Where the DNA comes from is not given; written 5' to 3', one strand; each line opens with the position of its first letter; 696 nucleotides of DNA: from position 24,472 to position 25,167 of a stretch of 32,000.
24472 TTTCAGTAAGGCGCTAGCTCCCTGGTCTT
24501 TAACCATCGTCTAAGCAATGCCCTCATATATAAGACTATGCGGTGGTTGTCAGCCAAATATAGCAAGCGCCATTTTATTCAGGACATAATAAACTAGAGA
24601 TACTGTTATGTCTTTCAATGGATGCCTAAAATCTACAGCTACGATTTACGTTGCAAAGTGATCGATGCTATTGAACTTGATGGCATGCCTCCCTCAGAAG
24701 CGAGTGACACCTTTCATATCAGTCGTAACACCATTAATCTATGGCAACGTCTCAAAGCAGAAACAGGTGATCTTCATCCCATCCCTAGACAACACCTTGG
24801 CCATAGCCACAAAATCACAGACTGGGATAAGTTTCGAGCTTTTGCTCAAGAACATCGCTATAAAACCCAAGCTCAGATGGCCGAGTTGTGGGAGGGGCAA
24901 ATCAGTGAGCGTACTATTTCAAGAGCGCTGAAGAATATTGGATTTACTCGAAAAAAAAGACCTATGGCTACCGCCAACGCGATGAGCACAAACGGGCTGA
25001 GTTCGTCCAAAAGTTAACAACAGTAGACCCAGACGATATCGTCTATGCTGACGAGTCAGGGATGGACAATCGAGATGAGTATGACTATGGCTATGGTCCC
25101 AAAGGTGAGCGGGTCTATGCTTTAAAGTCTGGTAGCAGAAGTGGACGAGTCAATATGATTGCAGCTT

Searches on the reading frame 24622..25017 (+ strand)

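Call 61: search_protein_families(library=pfam, proteins=[window:24622-25017:+], max_evalue=1)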
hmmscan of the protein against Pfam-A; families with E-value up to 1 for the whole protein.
window:24622-25017:+ (131 aa): 12 families
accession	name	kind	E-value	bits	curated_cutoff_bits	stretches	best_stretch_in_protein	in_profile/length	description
PF01710.22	HTH_Tnp_IS630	-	3e-07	30.9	21.3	1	5-129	3-117/119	Transposase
PF13384.12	HTH_23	-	9.9e-07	28.8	24.6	1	8-43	5-39/50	Homeodomain-like domain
PF01498.24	HTH_Tnp_Tc3_2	-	0.0085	16.8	31.5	1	75-111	8-47/72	Transposase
PF12840.13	HTH_20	-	0.018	15.5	27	1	9-38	5-35/51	Helix-turn-helix domain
PF08822.17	DUF1804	-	0.069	13.5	29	1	21-93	19-90/164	Protein of unknown function (DUF1804)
PF06627.17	DUF1153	-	0.088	13.4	23.5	1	11-49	36-74/87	Protein of unknown function (DUF1153)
PF13592.12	HTH_33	-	0.091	12.8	25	1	84-112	12-40/60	Winged helix-turn helix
PF20432.4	Xre-like-HTH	-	0.12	13.2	25.8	0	21-41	23-42/63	Antitoxin Xre-like helix-turn-helix domain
PF23125.1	Xre-MbcA-ParS_M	-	0.12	12.6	27.8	1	24-47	4-27/51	Antitoxin Xre/MbcA/ParS-like, middle domain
PF08281.18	Sigma70_r4_2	-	0.14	12.3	25.7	0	16-39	21-44/54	Sigma-70, region 4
PF07453.19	NUMOD1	-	0.16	12.7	22.8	0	25-39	20-34/37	NUMOD1 domain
PF13565.12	HTH_32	-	0.2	12.6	33.7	1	37-103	1-73/73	Homeodomain-like domain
